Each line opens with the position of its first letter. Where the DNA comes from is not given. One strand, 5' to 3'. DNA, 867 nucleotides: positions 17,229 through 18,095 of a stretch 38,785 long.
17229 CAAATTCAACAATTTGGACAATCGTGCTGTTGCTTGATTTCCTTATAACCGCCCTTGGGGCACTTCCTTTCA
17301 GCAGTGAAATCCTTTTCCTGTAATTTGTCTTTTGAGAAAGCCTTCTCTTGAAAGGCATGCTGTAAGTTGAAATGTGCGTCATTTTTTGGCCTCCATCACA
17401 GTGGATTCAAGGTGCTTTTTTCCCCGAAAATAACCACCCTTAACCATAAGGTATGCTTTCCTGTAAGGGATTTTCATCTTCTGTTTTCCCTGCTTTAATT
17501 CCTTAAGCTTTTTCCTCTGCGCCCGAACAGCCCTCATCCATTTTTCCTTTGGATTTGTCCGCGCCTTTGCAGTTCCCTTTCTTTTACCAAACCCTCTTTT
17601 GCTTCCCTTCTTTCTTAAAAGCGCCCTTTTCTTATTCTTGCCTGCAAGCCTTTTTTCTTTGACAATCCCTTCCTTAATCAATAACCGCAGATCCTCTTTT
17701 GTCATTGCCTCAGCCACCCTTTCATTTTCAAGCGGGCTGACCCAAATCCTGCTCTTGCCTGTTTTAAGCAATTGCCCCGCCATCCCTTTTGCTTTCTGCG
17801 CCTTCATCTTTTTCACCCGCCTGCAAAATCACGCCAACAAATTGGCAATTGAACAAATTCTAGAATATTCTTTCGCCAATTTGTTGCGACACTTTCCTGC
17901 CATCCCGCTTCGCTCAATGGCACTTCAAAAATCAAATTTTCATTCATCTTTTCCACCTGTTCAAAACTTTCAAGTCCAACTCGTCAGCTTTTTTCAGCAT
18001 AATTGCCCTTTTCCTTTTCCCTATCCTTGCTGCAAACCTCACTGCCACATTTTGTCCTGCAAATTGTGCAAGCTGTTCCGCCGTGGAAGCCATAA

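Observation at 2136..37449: Dispersed family of mosaic hairpin modules (BIME/REP-like) between genes, including inside ribosomal-protein operons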

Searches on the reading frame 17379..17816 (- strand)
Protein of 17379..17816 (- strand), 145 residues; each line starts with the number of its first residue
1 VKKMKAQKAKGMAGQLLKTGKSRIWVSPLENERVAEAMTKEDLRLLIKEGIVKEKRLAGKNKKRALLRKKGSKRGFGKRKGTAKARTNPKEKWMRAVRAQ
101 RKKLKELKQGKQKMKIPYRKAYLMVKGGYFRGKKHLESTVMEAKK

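Call 11: search_protein_families(library=pfam, proteins=[window:17379-17816:-])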
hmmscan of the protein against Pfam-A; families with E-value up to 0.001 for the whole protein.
window:17379-17816:- (145 aa): 2 families
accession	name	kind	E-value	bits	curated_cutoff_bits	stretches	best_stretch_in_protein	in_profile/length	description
PF25476.1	Ribosomal_L19e_C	-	1.1e-19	70.8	25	1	60-143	7-90/91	Ribosomal protein L19e, C-terminal domain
PF01280.26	Ribosomal_L19e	-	2.5e-13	50.2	25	1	8-55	4-51/53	Ribosomal protein L19e, N-terminal domain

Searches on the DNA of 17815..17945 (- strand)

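Call 63: search_dna_similar(query=window:17815-17945:-, collection=plasmids, mode=distant, max_evalue=0.01, max_rows=10)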
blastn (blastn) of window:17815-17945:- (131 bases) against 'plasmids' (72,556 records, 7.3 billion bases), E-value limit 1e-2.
No match.
